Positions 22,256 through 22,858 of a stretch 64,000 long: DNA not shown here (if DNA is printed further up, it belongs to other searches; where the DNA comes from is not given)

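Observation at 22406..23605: HNH nuclease plus compact ABC/SMC-type ATPase gene pair (Septu-like arrangement)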

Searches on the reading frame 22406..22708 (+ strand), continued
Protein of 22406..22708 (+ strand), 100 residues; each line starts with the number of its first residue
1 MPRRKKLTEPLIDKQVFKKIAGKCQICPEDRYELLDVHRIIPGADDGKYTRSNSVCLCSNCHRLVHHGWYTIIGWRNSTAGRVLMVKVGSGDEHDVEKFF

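Call 68: predict_structure(alignment_id=A5)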
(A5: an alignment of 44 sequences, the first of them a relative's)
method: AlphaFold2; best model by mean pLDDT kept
length: 100 residues; sequences in the alignment: 44
mean_pLDDT: 79.6   pTM: 0.69
mean pLDDT of the five models: 79.6, 79.0, 77.8, 76.9, 75.5
residues with pLDDT >= 90: 22; 70-90: 52; 50-70: 21; < 50: 5
segments of 3 or more residues with pLDDT < 50: 1-4
pLDDT, mean of each block of 10 residues (from residue 1): 55 82 91 91 71 89 89 84 81 61
secondary structure, 60 per line:
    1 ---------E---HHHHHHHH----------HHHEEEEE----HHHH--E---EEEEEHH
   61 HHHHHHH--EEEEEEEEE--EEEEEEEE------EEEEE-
elements in order: H14-21 E35-39 H44-47 E54-58 H59-67 E70-78 E81-88 E95-99

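Call 74: fold_search(model_id=the predicted structure, library=pdb)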
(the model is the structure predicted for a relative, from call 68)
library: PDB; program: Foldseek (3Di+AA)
matches with E <= 10: 359; with E <= 0.001: 0
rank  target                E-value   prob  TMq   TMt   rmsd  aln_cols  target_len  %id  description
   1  9w04_B                3.1e-02  1.00  0.45  0.16   2.9        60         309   35  Cryo-EM structure of TasH-tigRNA-dsDNA complex (released 2026-03-11)
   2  6ghc_A                5.0e-02  0.99  0.45  0.18  10.5        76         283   28  Modification dependent EcoKMcrA restriction endonuclease (released 2018-08-08)
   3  9w04_A                8.6e-02  0.99  0.45  0.17   2.9        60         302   35  Cryo-EM structure of TasH-tigRNA-dsDNA complex (released 2026-03-11)
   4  4h9d_C                1.1e-01  0.98  0.39  0.47   3.6        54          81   31  Crystal Structure of Mn-dependent Gme HNH nicking endonuclease from Geobacter metallireducens GS-15, Northeast Structu (released 2012-10-10)
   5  9j1z_A                1.7e-01  0.89  0.40  0.31   8.2        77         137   16  Crystal structure of Nme1Cas9 HNH domain bound to anti-CRISPR AcrIIC1Nme1ST (released 2026-03-04)
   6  4h9d_A                1.8e-01  0.97  0.39  0.40   3.1        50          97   30  Crystal Structure of Mn-dependent Gme HNH nicking endonuclease from Geobacter metallireducens GS-15, Northeast Structu (released 2012-10-10)
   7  4h9d_B                2.5e-01  0.97  0.43  0.47   3.0        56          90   34  Crystal Structure of Mn-dependent Gme HNH nicking endonuclease from Geobacter metallireducens GS-15, Northeast Structu (released 2012-10-10)
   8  5vgb_A                2.5e-01  0.87  0.40  0.30   5.3        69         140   16  Crystal structure of NmeCas9 HNH domain bound to anti-CRISPR AcrIIC1 (released 2017-08-30)
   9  9liq_A                5.7e-01  0.80  0.37  0.08   3.0        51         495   33  CryoEM Structures Uncover the Unexpected Hinges of IscB for Enhanced Gene Editing (released 2026-01-21)
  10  9j1y_A                5.7e-01  0.72  0.40  0.30   5.1        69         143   16  Crystal structure of Nme1Cas9 HNH domain bound to anti-CRISPR AcrIIC1Boe. (released 2026-03-04)
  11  2gid_G                6.4e-01  0.18  0.28  0.20  15.2        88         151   12  Crystal structures of trypanosoma bruciei MRP1/MRP2 (released 2006-09-05)
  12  7ep8                  7.2e-01  0.07  0.21  0.13   7.6        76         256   10  Crystal structure of PCNA from Neurospora crassa (released 2021-06-30)
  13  9m48_B                7.6e-01  0.06  0.19  0.09  12.2        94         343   13  Cryo-EM structure of 6:1 nsp15/dsRNA complex (released 2026-02-11)
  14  8f43                  9.1e-01  0.66  0.40  0.37   3.0        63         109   16  HNH Nuclease Domain from G. stearothermophilus Cas9, K597A mutant (released 2022-12-21)
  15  9j2g_A                9.1e-01  0.38  0.31  0.24   3.7        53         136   13  Crystal structure of Nme1Cas9 HNH domain bound to anti-CRISPR AcrIIC1Vei (released 2026-03-04)
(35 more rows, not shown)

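Call 85: search_dna_similar(query=window:22406-22708:+, collection=phages, mode=protein, max_evalue=0.000001, max_rows=15)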
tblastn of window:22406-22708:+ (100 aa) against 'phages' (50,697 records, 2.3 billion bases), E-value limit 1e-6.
Records with a match: 1; places in all: 1; records where one place covers at least 80% of the query: 1.
Best place of each record, by identity: <60% 1.
By first word of the organism name: uncultured 1.
By host as written in the record: - 1.
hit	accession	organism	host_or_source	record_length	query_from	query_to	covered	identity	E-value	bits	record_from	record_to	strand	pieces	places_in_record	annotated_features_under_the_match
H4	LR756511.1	uncultured phage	metagenomic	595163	14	94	81%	43.2%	7e-15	74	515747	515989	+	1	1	record has no annotation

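Call 88: get_annotated_region(hit=H4, flank=12000)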
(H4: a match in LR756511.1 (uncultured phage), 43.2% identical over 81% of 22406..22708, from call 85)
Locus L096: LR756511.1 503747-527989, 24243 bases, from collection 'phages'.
description: uncultured phage genome assembly, chromosome: 1.
organism: uncultured phage (NCBI taxid 278008)
taxonomy: Viruses; environmental samples
host: -; source: metagenomic; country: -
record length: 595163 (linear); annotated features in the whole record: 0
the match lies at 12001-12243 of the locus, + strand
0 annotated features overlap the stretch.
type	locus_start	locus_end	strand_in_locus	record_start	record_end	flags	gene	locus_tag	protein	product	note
